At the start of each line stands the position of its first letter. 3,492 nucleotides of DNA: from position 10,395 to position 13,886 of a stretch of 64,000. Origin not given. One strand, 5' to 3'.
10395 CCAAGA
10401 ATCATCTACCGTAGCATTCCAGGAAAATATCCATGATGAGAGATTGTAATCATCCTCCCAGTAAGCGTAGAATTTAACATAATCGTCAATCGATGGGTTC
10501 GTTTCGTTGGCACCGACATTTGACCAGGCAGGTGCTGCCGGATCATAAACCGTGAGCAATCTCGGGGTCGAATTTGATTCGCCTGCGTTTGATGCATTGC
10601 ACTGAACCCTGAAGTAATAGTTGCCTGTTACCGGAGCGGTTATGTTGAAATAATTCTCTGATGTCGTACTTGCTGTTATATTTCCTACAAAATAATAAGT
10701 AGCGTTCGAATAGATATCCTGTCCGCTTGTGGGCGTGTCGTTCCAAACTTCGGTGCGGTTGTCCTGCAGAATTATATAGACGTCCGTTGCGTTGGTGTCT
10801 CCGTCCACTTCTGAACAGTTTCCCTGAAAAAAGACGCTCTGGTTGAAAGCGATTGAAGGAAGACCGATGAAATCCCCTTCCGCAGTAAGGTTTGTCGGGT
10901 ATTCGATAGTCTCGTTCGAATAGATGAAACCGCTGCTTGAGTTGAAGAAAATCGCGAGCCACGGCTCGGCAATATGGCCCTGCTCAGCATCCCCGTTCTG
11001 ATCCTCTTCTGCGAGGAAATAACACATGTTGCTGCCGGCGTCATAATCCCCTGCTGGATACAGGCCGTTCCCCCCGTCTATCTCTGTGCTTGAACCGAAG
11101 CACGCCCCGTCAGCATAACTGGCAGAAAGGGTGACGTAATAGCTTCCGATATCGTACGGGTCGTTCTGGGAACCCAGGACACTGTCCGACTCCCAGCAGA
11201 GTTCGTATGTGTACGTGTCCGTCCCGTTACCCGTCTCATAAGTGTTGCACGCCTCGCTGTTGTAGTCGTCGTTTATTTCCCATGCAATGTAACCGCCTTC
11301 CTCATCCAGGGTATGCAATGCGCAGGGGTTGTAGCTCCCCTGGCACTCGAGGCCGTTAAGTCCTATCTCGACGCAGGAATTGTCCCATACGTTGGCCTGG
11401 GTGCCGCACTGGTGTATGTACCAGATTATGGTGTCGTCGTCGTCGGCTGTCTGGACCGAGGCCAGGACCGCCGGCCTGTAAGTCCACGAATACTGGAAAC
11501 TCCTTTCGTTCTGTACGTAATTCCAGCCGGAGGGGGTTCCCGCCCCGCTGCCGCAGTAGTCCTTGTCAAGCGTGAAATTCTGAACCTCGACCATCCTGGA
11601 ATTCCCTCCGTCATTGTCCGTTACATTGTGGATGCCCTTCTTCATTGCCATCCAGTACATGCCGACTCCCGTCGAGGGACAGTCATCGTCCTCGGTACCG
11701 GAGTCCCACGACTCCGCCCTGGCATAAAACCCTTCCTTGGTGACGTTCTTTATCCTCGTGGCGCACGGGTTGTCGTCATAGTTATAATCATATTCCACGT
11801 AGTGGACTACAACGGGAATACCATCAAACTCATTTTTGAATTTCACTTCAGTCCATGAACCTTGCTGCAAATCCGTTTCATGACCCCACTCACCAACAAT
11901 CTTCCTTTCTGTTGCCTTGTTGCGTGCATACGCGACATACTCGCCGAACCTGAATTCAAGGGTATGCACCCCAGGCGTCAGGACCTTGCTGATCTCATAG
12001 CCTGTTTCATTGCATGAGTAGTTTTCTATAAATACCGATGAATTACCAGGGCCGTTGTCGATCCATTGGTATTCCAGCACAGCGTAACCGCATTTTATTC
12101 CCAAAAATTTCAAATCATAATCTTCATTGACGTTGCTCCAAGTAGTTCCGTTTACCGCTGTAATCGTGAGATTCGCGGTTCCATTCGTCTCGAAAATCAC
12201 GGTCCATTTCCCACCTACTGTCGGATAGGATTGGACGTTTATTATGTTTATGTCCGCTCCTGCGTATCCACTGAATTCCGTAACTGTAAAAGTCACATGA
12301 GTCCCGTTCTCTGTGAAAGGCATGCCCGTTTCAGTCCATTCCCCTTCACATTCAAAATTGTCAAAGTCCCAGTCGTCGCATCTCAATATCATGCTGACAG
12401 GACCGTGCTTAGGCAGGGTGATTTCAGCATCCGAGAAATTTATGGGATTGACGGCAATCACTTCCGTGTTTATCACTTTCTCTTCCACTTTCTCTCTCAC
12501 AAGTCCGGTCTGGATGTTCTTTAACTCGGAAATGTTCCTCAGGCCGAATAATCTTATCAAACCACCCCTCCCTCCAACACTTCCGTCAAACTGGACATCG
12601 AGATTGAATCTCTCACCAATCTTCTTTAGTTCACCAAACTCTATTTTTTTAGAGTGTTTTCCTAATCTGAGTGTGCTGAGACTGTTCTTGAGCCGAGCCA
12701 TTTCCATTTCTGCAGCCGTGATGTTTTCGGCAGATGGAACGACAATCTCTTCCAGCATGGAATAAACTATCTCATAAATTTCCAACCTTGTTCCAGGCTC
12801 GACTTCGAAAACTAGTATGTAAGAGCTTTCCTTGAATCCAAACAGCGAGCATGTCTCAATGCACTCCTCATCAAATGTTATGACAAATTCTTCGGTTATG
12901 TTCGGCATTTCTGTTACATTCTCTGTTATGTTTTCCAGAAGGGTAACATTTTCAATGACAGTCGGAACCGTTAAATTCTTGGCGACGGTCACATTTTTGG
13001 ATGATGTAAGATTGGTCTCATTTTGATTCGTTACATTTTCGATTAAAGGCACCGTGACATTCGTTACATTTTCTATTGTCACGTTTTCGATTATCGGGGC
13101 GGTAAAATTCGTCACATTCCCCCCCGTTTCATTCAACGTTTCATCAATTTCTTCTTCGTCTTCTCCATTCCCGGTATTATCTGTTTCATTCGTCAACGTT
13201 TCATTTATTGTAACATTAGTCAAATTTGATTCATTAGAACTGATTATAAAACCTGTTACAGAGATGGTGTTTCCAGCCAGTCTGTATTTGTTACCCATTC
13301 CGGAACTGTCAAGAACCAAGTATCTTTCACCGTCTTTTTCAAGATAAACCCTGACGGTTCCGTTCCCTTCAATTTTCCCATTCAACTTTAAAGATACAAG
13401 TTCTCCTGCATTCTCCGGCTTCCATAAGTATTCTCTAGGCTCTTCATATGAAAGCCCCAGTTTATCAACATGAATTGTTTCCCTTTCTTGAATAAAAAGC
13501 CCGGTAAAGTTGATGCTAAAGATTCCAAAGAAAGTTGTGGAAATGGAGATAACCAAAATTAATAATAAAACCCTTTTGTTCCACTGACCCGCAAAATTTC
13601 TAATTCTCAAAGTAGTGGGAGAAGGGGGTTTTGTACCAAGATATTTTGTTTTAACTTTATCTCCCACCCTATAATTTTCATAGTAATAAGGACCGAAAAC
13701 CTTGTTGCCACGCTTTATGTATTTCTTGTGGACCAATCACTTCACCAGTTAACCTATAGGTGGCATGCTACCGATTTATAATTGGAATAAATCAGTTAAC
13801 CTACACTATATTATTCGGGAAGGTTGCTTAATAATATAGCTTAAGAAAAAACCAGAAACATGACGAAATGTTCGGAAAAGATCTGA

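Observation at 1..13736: Multi-kilobase tandem super-repeats inside an enormous surface-protein gene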

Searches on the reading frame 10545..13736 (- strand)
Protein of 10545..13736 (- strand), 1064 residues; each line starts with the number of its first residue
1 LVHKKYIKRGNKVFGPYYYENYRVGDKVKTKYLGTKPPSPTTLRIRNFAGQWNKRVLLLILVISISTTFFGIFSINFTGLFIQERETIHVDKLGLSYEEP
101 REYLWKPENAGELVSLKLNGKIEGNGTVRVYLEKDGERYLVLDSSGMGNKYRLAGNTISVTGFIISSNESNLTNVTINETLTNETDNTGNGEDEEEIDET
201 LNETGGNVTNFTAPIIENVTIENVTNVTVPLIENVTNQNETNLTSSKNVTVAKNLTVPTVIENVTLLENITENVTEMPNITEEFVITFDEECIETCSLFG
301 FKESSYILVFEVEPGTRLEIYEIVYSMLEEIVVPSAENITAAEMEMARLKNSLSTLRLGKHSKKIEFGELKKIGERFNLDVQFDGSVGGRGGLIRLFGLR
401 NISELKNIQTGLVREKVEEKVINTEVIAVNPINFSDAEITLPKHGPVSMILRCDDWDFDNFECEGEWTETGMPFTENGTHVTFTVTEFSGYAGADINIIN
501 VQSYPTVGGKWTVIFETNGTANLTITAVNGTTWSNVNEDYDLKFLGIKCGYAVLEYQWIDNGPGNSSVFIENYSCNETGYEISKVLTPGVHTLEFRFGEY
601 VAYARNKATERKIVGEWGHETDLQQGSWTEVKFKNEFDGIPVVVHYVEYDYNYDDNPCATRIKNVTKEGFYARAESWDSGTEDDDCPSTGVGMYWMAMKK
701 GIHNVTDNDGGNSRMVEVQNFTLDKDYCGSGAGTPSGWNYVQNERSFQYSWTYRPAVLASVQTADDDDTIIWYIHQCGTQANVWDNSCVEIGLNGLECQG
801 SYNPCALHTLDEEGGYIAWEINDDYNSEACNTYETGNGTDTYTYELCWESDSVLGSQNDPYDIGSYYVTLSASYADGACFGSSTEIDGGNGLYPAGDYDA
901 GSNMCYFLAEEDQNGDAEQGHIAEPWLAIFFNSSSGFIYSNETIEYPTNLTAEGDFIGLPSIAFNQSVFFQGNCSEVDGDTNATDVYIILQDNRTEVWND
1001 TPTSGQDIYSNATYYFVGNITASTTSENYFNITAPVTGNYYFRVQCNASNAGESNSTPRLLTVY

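Call 18: find_homologous_proteins(query=window:10545-13736:-, max_evalue=0.00001)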
Query window:10545-13736:- (1064 aa): 14 proteins with E <= 0.00001 among 8000 candidates.
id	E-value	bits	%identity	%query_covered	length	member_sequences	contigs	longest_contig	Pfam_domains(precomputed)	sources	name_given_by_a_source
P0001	8.2e-100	353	49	23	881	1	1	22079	PF17963.8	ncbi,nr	ncbi:MAG: hypothetical protein NTY20_03110, partial [Candidatus Aenigmarchaeota archaeon]|nr:hypothe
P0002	5.3e-38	149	67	11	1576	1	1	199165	PF13884.12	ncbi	ncbi:MAG: tail fiber domain-containing protein [archaeon]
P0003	1.9e-36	144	61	11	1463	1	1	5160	-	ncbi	ncbi:MAG: hypothetical protein ABIE94_06480, partial [archaeon]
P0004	7.4e-28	115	54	10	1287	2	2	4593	PF17963.8,PF17892.8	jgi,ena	-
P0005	1.5e-20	91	54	6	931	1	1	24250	-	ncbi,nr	ncbi:hypothetical protein HYX06_00675 [Candidatus Woesearchaeota archaeon]|nr:hypothetical protein [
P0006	8.0e-20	89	52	11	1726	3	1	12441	PF00629.31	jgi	-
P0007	2.5e-16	77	49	9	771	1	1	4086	-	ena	-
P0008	1.1e-14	72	51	6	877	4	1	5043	-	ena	-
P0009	4.9e-10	56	41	11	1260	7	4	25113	-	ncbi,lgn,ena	-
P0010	1.1e-7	48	43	8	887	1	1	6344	-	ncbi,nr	ncbi:MAG: hypothetical protein NT076_04630 [Candidatus Pacearchaeota archaeon]|nr:hypothetical prote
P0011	2.2e-7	47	35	15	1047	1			PF13229.13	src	-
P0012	6.1e-7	46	41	6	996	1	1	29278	-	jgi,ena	-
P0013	1.4e-6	45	37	12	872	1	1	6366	-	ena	-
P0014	7.5e-6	42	73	3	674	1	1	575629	-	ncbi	ncbi:MAG: hypothetical protein QW117_00005, partial [Candidatus Pacearchaeota archaeon]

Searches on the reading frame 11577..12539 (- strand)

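Call 27: search_protein_families(library=pfam, proteins=[window:11577-12539:-], max_evalue=0.1)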
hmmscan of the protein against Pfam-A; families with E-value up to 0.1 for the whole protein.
window:11577-12539:- (321 aa): 1 family
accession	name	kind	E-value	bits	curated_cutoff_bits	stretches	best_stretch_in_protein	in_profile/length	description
PF09458.16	H_lectin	-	1.9e-06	28.3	24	1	230-281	2-55/67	H-type lectin domain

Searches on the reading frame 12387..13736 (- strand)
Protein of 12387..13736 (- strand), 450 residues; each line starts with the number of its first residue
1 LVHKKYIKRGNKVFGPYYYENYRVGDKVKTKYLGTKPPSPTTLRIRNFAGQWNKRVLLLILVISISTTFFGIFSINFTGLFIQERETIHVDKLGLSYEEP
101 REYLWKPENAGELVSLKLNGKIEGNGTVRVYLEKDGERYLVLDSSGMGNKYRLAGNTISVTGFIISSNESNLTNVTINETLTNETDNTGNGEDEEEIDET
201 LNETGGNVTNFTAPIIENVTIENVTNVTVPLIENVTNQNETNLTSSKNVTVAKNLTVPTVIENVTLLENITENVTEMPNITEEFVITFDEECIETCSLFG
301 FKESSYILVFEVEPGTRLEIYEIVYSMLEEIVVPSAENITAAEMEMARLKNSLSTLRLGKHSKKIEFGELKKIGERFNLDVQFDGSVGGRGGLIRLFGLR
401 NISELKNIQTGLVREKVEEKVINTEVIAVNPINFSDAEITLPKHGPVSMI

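Call 27: search_protein_families(library=pfam, proteins=[window:12387-13736:-], max_evalue=0.1)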
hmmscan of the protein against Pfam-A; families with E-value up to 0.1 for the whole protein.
window:12387-13736:- (450 aa): 0 families

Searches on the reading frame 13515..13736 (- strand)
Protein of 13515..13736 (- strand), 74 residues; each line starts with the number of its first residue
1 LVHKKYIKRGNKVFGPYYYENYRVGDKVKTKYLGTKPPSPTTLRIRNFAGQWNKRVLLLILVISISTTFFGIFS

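Call 78: search_protein_representatives(protein=window:13515-13736:-)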
Query: 74 residues. Proteins with E-value up to 0.001 (for the whole library): 500; up to 1e-10: 3; up to 1e-30: 0. The best 150 are listed.
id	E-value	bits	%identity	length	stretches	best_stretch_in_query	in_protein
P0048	2.4e-15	72.4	62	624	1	1-72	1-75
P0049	8.0e-12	61.2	58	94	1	2-49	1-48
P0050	7.3e-11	58.2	52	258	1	1-64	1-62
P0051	1.1e-10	57.6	75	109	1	1-40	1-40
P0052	1.1e-10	57.5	59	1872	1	1-62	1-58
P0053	1.3e-10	57.3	74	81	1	1-38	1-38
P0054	1.7e-10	57.0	55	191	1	1-70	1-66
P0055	2.2e-10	56.6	46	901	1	1-72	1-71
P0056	2.3e-10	56.6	52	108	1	1-65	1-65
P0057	2.5e-10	56.5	67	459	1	1-45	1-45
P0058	3.6e-10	55.9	74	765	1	1-39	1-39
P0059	3.9e-10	55.8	51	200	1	1-59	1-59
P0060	1.0e-09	54.5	51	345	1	1-73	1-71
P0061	1.4e-09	54.0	45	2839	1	2-67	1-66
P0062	1.5e-09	54.0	56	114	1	1-59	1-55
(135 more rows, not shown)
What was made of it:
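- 13632..13736 (-): Conserved N-terminal leader motif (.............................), predicted cytoplasmic. 500 representative proteins hit at E<=1e-3, and in nearly all of the 150 listed the match begins at residue 1 (call 78).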
